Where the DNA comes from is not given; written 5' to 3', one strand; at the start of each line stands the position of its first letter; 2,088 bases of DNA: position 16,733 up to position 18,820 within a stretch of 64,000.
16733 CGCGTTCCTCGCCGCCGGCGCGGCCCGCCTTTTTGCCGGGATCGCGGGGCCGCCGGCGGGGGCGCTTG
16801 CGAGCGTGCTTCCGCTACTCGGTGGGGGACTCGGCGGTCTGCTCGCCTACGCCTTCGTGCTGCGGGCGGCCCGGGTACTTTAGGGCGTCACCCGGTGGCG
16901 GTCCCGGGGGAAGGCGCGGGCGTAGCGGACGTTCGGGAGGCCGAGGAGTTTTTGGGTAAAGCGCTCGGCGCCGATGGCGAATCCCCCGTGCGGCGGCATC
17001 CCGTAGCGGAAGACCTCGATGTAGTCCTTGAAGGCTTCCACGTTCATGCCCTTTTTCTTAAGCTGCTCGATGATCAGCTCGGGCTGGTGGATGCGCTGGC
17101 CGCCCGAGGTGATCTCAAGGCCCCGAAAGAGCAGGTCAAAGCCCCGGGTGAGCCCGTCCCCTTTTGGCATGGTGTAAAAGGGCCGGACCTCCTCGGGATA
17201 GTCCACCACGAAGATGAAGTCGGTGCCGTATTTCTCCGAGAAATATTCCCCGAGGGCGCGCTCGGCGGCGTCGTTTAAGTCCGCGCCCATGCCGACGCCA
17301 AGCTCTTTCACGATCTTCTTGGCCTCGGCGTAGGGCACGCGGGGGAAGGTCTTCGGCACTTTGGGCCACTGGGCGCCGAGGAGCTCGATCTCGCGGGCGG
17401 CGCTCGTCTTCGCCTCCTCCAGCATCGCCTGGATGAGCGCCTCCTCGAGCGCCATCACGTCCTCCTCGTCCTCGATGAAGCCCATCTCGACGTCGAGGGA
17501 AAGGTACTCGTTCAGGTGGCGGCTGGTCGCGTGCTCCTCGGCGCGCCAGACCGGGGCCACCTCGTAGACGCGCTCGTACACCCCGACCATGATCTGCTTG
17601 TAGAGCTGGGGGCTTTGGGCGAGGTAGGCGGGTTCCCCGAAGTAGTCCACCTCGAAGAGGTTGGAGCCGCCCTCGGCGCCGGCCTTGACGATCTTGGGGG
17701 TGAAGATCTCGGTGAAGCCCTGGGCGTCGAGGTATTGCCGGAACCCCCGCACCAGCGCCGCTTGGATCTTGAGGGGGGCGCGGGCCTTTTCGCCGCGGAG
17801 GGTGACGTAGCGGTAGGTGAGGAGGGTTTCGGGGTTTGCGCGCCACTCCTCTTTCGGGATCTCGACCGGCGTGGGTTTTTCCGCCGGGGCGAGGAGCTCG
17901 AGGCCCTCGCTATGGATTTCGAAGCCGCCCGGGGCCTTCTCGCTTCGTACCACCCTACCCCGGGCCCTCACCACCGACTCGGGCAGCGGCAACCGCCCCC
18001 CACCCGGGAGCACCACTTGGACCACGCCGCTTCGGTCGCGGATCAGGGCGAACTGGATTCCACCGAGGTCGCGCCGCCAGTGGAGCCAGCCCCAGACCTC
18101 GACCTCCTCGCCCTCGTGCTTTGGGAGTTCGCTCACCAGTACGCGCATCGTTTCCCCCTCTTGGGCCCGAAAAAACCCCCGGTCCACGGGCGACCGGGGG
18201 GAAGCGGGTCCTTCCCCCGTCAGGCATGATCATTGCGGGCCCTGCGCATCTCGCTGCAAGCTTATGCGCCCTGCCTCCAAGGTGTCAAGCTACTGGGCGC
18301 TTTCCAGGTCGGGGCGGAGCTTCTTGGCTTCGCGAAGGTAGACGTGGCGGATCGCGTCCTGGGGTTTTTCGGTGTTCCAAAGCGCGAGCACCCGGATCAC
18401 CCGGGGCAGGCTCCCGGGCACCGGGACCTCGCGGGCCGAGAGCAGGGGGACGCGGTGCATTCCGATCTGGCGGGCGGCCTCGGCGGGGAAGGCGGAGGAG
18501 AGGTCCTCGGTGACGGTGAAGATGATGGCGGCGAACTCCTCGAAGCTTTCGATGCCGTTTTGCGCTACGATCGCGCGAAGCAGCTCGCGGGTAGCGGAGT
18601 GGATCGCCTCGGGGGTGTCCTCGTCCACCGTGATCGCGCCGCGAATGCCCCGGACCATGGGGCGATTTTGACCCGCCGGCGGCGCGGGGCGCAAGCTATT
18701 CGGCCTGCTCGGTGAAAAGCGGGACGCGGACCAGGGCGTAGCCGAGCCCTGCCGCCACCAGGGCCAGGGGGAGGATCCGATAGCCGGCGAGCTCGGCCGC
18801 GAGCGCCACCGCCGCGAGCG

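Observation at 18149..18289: Leaderless 9-codon Asn-Asp mini-ORF with overlapping antiterminator/terminator hairpins in front of archaeal-type aspS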

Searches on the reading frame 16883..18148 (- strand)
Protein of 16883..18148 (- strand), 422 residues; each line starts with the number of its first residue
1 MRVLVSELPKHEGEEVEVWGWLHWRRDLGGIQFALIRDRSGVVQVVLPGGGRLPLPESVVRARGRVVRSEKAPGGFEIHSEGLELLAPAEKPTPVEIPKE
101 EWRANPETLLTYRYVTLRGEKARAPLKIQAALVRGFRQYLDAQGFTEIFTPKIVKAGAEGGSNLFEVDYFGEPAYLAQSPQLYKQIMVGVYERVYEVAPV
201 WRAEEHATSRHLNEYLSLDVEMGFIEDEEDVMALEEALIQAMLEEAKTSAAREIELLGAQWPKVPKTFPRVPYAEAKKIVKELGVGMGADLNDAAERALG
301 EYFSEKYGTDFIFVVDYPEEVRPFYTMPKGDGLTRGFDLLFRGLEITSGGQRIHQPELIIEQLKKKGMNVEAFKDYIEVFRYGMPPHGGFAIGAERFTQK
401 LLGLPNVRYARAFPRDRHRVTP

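Call 7: find_related_loci(query=window:16883-18148:-, collection=genome_contigs, flank=3000)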
Query window:16883-18148:- (422 aa) in genome_contigs; peptide patterns used: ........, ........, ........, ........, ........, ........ (x = any residue, [..] = any of these).
541 stretches matched a pattern; 498 encode a relative of the query (tblastn E <= 1e-3); the best 80 are kept; 80 distinct loci.
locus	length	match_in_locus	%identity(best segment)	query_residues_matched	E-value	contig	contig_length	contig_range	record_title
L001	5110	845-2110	96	1-422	0e+0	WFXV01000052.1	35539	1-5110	MAG: Thermaceae bacterium isolate S141_69 k151_172305, whole genome shotgun sequence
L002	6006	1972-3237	90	1-422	0e+0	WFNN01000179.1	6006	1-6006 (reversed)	MAG: Thermaceae bacterium isolate S012_106_esom k151_4397, whole genome shotgun sequence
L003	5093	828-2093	93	1-422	0e+0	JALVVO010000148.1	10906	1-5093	MAG: Thermaceae bacterium isolate M10_metabat1_scaf2bin.035 M10_NODE_3205_length_10906_cov_2.279711, whole genome shotgu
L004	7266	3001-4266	91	1-422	0e+0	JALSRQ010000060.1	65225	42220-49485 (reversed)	MAG: Thermaceae bacterium isolate 356-308_metabat1_scaf2bin.078 356-308_scaffold_215_c1, whole genome shotgun sequence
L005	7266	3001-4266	81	2-422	0e+0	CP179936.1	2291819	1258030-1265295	Deinococcota bacterium DY0809b chromosome, complete genome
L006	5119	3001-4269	81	1-422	0e+0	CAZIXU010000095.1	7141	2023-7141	MAG TPA_asm: uncultured bacterium isolate SRP338002_co1_157 genome assembly, contig: NODE_9701_length_7141_cov_24.545442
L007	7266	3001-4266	79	2-422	0e+0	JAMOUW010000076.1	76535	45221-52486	MAG: Thermaceae bacterium isolate PIR-30_metabat1_scaf2bin.041 PIR-30_scaffold_67_c2, whole genome shotgun sequence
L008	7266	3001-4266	78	2-422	0e+0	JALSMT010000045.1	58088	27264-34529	MAG: Thermaceae bacterium isolate 356-284_maxbin2_scaf2bin.112 356-284_scaffold_142_c1, whole genome shotgun sequence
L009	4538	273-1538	81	2-422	0e+0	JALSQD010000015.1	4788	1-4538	MAG: Thermaceae bacterium isolate 356-284_metabat2_scaf2bin.115 356-284_scaffold_14419_c1, whole genome shotgun sequence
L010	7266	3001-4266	80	2-422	0e+0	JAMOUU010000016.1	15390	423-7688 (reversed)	MAG: Thermaceae bacterium isolate PIR-30_metabat1_scaf2bin.030_VB PIR-30_scaffold_1314_c1, whole genome shotgun sequence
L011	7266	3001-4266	80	2-422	0e+0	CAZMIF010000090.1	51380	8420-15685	MAG TPA_asm: uncultured bacterium isolate binchicken_co219_200 genome assembly, contig: k141_1161121, whole genome shotg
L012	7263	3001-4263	71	2-422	0e+0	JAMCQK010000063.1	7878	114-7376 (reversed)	MAG: Deinococcus sp. isolate FK_Sedi_A_Bin.47 NODE_25617_length_7878_cov_2.29299, whole genome shotgun sequence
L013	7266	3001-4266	74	1-422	0e+0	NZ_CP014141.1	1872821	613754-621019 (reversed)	Thermus parvatiensis strain RL chromosome, complete genome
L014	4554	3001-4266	73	1-422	0e+0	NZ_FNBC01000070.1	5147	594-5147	Thermus arciformis strain CGMCC 1.6992, whole genome shotgun sequence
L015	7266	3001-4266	72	1-422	0e+0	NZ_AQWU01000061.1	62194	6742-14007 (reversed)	Thermus igniterrae ATCC 700962 B128DRAFT_scaffold_13.14_C, whole genome shotgun sequence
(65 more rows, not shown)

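Call 41: search_protein_families(library=ncbifam, proteins=[window:16883-18148:-], max_evalue=0.00001)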
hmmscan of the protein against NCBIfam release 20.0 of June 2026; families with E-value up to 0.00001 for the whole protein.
window:16883-18148:- (422 aa): 16 families
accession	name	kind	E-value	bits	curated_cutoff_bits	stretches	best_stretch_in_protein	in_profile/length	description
NF003483.0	PRK05159.1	equivalog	1.5e-169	564.5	353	1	2-422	5-438/438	aspartate--tRNA(Asn) ligase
TIGR00458.1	aspS_nondisc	equivalog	1.3e-126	423.1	368.4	1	9-422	8-428/428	aspartate--tRNA(Asn) ligase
NF003037.0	PRK03932.1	equivalog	1.3e-70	238.7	414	1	9-420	12-449/451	asparagine--tRNA ligase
TIGR00457.1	asnS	equivalog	1.3e-67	228.6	342.6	1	9-420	12-453/455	asparagine--tRNA ligase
NF001750.0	PRK00476.1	equivalog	5.2e-58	196.8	443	2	10-276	15-282/590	aspartate--tRNA ligase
TIGR00459.1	aspS_bact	equivalog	7e-54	183.2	373.85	2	10-277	13-278/586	aspartate--tRNA ligase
NF005052.0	PRK06462.1-1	equivalog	1.5e-50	172.3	368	1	96-415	19-345/353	asparagine synthetase A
NF005054.0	PRK06462.1-4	equivalog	1.3e-35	122.9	309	1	112-415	11-310/318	asparagine synthetase A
NF009460.0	PRK12820.1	equivalog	6e-33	113.9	1379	2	109-278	156-312/723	bifunctional aspartyl-tRNA synthetase/aspartyl/glutamyl-tRNA amidotransferase subunit C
NF001756.1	PRK00484.1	subfamily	1.4e-32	113.1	468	1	10-417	48-486/488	lysine--tRNA ligase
TIGR00499.1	lysS_bact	equivalog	5.1e-26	91.4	427.6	1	10-414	50-490/496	lysine--tRNA ligase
NF002821.0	PRK02983.1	equivalog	2.5e-22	78.8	742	1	9-415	655-1097/1102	bifunctional lysylphosphatidylglycerol synthetase/lysine--tRNA ligase LysX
NF009101.0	PRK12445.1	subfamily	1.8e-18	66.4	1026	1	59-401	121-486/505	lysine--tRNA ligase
TIGR00462.1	genX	equivalog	4.5e-13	49.3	286.9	1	128-407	3-298/304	EF-P lysine aminoacylase EpmA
NF006828.0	PRK09350.1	equivalog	1.5e-09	37.5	264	1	126-417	16-324/325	elongation factor P--(R)-beta-lysine ligase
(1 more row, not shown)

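Call 42: find_related_loci(query=window:16883-18148:-, collection=metagenome_contigs, flank=1000)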
Query window:16883-18148:- (422 aa) in metagenome_contigs; peptide patterns used: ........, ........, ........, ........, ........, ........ (x = any residue, [..] = any of these).
510 stretches matched a pattern; 428 encode a relative of the query (tblastn E <= 1e-3); the best 80 are kept; 80 distinct loci.
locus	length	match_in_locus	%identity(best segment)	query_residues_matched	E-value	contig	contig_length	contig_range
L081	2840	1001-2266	100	1-422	0e+0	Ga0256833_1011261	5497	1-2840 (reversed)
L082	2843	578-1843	98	1-422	0e+0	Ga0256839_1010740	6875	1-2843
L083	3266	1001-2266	91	1-422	0e+0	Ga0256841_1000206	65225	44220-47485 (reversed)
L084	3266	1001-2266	81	2-422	0e+0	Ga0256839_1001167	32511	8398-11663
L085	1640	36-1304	80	1-422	0e+0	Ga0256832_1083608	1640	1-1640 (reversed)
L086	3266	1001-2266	79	2-422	0e+0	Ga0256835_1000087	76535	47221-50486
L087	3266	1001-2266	78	2-422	0e+0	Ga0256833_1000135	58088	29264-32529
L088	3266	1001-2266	80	2-422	0e+0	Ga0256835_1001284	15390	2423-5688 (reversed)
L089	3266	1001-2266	80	2-422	0e+0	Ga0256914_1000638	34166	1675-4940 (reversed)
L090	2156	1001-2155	81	2-385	0e+0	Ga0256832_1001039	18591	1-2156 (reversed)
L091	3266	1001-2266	73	1-422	0e+0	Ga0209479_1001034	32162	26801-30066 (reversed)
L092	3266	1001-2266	73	1-422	0e+0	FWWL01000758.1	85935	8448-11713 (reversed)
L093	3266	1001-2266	73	1-422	0e+0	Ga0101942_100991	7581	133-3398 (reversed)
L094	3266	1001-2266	72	1-422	0e+0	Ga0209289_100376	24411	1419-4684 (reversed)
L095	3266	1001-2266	73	1-422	0e+0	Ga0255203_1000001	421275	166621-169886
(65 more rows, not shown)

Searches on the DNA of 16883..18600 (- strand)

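Call 5: search_rna_families(source=window, start=17900, end=18600, threshold=evalue, max_evalue=10)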
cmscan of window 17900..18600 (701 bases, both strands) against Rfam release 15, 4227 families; matches with E-value up to 10: 4.
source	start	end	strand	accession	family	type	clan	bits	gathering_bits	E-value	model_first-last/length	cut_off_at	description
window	18169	18239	-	RF02837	anti-hemB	Gene; sRNA;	-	17.9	49.5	0.15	1-81/81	no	Burkholderia RNA 7 (anti-hemB)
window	18169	18226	-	RF02278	Betaproteobacteria_toxic_sRNA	Gene; sRNA;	-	16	50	1.7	1-64/64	no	Betaproteobacteria toxic small RNA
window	17969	18010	-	RF02136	HTT-AS1_3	Gene; lncRNA;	-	13.2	70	7.1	23-60/60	no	HTT antisense RNA 1 conserved region 3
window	18164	18209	+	RF00062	HgcC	Gene;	-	11.5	50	5.4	26-72/130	no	HgcC family RNA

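Call 23: search_rna_families(sources=[L041, L042, L045, L047, L049, L050, L052, L057, L062, L068, L070, L075], threshold=gathering)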
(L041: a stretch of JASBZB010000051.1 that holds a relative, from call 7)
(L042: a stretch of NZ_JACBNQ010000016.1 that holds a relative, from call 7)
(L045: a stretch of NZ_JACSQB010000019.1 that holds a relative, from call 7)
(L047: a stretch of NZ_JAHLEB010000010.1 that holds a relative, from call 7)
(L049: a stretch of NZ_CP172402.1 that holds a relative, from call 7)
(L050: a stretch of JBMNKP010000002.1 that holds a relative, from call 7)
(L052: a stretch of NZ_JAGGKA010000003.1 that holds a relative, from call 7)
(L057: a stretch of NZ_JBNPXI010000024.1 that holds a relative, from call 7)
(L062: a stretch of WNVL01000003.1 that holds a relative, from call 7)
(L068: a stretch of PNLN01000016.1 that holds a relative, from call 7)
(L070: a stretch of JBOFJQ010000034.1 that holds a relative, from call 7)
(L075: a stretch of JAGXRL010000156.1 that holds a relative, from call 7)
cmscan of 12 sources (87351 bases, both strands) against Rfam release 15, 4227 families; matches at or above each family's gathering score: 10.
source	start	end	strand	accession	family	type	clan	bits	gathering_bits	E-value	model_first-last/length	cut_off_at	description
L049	2273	2497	+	RF00230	T-box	Cis-reg; leader;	-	131.8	93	6.6e-29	1-219/219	no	T-box leader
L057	2586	2808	+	RF00230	T-box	Cis-reg; leader;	-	129.3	93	3e-28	1-219/219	no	T-box leader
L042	4342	4550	+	RF00230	T-box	Cis-reg; leader;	-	127.1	93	1e-27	1-219/219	no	T-box leader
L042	2643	2862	+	RF00230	T-box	Cis-reg; leader;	-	117.8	93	2.7e-25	1-219/219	no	T-box leader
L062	2616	2840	+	RF00230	T-box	Cis-reg; leader;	-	115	93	1.4e-24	1-219/219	no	T-box leader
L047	2717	2942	+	RF00230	T-box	Cis-reg; leader;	-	113.1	93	4.3e-24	1-219/219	no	T-box leader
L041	2560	2775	+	RF00230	T-box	Cis-reg; leader;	-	111.4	93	1.2e-23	1-219/219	no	T-box leader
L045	2404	2635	+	RF00230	T-box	Cis-reg; leader;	-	106.1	93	2.9e-22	1-219/219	no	T-box leader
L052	2609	2843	+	RF00230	T-box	Cis-reg; leader;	-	98.7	93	2.2e-20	1-219/219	no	T-box leader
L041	5717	5805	-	RF00005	tRNA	Gene; tRNA;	CL00001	55.9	29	3.2e-09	1-71/71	no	tRNA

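Call 24: search_rna_families(sources=[L049, L057, L062], threshold=gathering, show_alignments=3)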
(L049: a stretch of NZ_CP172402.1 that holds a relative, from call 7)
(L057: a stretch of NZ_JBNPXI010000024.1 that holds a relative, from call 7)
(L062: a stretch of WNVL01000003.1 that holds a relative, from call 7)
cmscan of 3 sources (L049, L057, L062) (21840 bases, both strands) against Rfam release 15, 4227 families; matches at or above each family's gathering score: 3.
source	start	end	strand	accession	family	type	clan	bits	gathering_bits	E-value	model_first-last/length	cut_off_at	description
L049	2273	2497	+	RF00230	T-box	Cis-reg; leader;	-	131.8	93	1.7e-29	1-219/219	no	T-box leader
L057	2586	2808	+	RF00230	T-box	Cis-reg; leader;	-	129.3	93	7.5e-29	1-219/219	no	T-box leader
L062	2616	2840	+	RF00230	T-box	Cis-reg; leader;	-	115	93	3.5e-25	1-219/219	no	T-box leader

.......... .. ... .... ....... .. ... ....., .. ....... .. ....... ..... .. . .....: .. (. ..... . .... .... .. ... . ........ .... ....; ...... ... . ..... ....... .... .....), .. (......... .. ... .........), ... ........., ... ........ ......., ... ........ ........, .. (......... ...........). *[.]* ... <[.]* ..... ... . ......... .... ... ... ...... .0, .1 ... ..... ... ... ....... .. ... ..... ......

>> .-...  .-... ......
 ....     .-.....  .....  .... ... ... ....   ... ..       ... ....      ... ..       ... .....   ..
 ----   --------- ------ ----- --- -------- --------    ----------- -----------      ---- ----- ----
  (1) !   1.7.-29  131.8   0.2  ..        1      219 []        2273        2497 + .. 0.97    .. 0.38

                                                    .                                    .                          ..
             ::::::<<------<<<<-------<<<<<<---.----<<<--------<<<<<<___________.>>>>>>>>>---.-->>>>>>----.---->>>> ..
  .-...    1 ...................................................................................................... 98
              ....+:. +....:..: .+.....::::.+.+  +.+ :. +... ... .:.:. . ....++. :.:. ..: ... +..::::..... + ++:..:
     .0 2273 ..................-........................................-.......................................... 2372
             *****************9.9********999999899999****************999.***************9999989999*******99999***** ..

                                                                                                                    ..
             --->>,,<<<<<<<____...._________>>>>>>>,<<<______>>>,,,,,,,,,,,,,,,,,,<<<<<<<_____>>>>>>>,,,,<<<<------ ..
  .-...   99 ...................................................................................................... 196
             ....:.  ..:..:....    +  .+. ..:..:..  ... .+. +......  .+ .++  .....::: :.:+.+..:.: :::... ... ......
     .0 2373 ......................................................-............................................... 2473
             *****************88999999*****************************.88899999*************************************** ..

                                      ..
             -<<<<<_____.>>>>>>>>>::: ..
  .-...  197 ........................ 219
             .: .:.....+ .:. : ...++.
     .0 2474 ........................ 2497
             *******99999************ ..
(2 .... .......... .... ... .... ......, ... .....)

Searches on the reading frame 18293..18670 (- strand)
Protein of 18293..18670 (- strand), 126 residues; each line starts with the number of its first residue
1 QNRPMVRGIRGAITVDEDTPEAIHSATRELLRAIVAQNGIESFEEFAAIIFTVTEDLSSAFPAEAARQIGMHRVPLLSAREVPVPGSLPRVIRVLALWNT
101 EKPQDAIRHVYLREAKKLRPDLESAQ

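Call 41: search_protein_families(library=ncbifam, proteins=[window:18293-18670:-], max_evalue=0.00001)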
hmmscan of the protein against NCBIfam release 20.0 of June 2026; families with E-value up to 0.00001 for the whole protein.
window:18293-18670:- (126 aa): 1 family
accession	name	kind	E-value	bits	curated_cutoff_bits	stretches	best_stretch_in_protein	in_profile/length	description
TIGR01796.1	CM_mono_aroH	equivalog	6.3e-42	142.7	82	1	6-122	1-117/117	chorismate mutase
